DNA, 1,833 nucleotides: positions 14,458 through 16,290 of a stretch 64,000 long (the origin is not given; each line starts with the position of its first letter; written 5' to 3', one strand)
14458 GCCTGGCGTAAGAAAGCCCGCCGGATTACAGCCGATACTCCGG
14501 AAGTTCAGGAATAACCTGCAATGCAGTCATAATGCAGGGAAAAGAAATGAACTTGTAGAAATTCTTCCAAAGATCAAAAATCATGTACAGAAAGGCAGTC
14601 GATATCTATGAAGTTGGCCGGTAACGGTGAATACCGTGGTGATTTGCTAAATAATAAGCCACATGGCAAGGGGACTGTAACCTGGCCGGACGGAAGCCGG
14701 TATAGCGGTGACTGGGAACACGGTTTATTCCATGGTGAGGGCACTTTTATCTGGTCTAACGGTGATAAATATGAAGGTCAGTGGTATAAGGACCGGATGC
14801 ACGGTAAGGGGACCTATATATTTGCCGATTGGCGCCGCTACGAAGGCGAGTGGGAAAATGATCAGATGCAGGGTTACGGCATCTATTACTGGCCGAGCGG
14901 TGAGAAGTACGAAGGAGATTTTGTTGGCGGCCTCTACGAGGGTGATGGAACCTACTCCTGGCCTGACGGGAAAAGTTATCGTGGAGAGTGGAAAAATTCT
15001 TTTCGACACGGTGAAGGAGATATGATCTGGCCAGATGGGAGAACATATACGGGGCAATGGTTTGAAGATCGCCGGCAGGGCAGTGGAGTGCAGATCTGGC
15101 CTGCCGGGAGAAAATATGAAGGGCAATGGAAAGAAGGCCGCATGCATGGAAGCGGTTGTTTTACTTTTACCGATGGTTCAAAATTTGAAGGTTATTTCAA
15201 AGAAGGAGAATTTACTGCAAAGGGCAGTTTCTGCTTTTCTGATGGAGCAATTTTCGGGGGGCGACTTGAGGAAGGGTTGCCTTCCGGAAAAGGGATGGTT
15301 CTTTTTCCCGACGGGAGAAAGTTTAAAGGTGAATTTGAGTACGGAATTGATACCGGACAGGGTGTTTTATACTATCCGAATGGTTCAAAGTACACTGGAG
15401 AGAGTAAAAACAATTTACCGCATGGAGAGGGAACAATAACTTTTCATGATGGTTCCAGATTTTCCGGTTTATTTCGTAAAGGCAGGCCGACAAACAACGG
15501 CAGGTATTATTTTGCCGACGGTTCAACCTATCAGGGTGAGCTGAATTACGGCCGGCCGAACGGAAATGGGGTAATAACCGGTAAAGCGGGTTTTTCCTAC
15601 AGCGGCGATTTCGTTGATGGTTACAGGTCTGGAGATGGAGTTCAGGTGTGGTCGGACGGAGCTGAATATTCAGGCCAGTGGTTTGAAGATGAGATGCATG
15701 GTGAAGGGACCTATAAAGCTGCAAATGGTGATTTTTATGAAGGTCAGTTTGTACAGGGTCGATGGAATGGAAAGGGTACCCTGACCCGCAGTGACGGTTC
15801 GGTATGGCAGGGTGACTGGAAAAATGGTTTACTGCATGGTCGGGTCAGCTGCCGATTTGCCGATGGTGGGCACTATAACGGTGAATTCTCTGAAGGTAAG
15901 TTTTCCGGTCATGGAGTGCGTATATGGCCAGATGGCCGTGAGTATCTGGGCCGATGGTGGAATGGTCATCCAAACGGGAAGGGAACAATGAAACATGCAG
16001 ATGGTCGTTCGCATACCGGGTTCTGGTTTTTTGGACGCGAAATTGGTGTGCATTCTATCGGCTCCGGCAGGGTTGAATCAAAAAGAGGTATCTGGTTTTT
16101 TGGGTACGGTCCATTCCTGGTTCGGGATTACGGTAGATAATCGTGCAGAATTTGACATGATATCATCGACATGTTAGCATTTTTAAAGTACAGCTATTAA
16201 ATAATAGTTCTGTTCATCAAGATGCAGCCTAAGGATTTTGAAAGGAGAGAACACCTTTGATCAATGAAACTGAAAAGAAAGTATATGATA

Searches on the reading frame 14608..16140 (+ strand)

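Call 28: search_protein_families(library=pfam, proteins=[window:14608-16140:+], max_evalue=0.00001)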
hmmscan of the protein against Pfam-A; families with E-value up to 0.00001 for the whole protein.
window:14608-16140:+ (510 aa): 1 family
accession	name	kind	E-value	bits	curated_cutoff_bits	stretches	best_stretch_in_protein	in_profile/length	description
PF02493.26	MORN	-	4.3e-98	315.9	22.5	5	170-191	1-22/23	MORN repeat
